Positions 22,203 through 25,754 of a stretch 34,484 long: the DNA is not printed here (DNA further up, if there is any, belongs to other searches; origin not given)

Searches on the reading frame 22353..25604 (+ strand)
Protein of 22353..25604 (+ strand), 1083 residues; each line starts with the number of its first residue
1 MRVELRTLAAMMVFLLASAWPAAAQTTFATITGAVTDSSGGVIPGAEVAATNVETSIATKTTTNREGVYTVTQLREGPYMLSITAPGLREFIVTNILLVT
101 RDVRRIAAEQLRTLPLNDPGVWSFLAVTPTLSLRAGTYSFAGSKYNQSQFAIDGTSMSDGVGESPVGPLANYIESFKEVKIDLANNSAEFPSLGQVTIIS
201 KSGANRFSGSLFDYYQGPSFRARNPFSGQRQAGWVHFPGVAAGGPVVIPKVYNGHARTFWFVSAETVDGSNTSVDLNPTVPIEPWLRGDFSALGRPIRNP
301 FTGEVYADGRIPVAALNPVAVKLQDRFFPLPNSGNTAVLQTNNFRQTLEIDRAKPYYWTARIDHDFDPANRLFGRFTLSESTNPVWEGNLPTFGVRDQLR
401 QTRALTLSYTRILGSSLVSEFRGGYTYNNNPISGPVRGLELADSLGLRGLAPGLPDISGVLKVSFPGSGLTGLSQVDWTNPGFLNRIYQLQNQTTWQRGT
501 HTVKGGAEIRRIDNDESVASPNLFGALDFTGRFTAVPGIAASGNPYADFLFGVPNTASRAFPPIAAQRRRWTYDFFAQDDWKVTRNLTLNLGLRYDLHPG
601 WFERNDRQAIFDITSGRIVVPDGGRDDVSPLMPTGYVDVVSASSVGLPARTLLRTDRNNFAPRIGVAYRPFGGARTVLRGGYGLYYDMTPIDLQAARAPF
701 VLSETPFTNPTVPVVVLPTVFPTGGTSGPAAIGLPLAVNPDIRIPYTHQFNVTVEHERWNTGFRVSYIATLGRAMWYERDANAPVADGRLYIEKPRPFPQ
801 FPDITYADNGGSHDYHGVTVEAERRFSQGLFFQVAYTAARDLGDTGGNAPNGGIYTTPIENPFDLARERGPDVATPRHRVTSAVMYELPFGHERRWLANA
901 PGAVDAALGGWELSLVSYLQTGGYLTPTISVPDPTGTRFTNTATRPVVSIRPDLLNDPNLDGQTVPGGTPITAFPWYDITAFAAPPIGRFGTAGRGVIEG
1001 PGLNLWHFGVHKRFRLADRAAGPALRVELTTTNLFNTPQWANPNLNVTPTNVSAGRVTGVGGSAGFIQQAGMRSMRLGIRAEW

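Call 10: search_protein_families(library=pfam, proteins=[window:22353-25604:+], max_evalue=0.01)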
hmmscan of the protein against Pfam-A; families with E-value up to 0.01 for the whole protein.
window:22353-25604:+ (1083 aa): 6 families
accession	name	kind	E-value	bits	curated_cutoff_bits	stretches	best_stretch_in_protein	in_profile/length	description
PF25183.1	OMP_b-brl_4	-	1.6e-184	616.1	30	1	199-1062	1-832/838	Outer membrane beta barrel domain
PF13620.12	CarboxypepD_reg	-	1.8e-15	57.4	32.3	1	30-105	1-76/82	Carboxypeptidase regulatory-like domain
PF00593.30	TonB_dep_Rec_b-barrel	-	1.9e-08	35.1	27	1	362-923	26-397/436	TonB dependent receptor-like, beta-barrel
PF13715.12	CarbopepD_reg_2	-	0.00024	21.5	32.2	1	31-88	1-55/88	CarboxypepD_reg-like domain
PF17210.9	SdrD_B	-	0.00035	21.2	29.7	1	38-87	19-68/112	SdrD B-like domain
PF02369.22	Big_1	-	0.0007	20.1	34.9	1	26-72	16-65/93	Bacterial Ig-like domain (group 1)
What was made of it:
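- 22353..25604 (+): TonB-dependent receptor (CarboxypepD_reg plus OMP_b-brl_4), divergent from B. Pfam (call 10).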
